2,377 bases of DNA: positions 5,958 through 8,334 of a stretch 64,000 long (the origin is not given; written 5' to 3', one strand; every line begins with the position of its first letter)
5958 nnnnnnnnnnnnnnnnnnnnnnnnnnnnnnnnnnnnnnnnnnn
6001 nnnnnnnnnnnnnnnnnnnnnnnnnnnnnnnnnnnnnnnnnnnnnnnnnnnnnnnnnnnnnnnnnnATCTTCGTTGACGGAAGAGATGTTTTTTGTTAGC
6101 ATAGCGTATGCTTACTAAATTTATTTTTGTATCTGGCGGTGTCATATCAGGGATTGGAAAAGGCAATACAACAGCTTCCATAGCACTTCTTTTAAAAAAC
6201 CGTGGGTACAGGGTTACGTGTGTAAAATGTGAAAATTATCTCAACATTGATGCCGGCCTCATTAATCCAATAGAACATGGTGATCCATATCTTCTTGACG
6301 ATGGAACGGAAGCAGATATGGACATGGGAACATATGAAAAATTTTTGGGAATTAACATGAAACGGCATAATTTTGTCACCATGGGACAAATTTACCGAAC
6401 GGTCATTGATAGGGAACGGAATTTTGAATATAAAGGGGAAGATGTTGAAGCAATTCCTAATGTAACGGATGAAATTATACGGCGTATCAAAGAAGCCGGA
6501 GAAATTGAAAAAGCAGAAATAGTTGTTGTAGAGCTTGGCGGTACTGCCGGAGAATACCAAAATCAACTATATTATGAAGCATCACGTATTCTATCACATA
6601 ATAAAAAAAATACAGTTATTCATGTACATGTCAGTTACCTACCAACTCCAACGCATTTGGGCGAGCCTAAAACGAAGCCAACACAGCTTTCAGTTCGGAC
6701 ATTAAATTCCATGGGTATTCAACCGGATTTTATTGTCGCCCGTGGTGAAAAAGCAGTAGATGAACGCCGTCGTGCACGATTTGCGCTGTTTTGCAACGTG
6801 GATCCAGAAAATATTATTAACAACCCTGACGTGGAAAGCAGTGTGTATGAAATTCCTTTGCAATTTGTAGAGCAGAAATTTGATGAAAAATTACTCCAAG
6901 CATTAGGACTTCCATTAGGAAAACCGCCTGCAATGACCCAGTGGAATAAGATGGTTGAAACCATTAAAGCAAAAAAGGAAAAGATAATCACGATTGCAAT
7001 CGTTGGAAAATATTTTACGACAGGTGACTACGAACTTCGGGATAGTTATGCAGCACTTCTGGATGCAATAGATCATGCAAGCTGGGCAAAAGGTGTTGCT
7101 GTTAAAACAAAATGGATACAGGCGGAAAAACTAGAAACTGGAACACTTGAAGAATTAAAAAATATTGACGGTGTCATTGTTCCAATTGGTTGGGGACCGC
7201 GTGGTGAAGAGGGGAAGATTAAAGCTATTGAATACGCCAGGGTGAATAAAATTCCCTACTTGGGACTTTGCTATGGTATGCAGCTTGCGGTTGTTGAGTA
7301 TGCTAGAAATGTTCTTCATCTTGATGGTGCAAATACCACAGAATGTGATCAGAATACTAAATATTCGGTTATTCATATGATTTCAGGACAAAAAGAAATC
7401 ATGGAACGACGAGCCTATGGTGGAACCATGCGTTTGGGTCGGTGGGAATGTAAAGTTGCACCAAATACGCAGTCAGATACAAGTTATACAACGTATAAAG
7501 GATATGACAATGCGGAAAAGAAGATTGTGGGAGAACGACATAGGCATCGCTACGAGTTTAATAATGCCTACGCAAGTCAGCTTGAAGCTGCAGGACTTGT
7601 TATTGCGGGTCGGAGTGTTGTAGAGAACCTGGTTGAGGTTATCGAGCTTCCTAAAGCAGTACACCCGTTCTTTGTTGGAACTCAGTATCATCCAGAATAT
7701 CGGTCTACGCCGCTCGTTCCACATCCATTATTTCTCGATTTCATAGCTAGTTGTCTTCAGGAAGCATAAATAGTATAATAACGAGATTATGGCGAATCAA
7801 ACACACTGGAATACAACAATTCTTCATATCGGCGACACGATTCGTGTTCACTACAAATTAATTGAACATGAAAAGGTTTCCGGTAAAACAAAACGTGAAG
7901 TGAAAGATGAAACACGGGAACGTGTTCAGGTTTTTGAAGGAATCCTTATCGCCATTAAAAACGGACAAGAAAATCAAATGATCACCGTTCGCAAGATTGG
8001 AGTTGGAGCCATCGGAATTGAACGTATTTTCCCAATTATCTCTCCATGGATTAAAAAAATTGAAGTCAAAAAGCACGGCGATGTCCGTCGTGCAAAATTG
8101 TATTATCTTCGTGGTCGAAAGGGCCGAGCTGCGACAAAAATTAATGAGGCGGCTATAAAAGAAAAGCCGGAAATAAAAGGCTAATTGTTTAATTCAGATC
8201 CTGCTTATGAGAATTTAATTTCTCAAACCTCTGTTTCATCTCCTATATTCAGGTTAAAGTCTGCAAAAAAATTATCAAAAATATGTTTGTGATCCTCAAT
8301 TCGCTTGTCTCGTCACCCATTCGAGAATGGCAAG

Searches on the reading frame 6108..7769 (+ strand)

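Call 25: search_protein_families(library=pfam, proteins=[window:6108-7769:+])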
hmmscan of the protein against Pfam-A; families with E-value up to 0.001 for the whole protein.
window:6108-7769:+ (553 aa): 4 families
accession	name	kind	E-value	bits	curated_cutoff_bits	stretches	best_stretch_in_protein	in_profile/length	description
PF06418.20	CTP_synth_N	-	1.1e-92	310.6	26.1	1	4-268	1-265/265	CTP synthase N-terminus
PF00117.34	GATase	-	5.9e-29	101.5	22.8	1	310-546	2-188/190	Glutamine amidotransferase class-I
PF07722.19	Peptidase_C26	-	0.00021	21.6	20.5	0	494-530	185-219/219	Peptidase C26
PF01656.29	CbiA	-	0.00022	21.6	25.4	1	14-137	8-77/125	CobQ/CobB/MinD/ParA nucleotide binding domain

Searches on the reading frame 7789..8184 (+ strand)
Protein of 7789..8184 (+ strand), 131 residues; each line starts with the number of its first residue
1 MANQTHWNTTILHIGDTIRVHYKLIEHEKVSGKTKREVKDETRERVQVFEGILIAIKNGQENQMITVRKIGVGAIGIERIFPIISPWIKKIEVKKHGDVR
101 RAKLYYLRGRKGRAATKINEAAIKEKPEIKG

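Call 53: search_protein_families(library=pfam, proteins=[window:7789-8184:+], max_evalue=0.00001)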
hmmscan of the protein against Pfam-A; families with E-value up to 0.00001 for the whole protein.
window:7789-8184:+ (131 aa): 1 family
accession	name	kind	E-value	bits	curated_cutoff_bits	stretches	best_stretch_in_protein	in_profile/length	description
PF01245.26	Ribosomal_L19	-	1.3e-31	109.3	22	1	8-119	14-109/111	Ribosomal protein L19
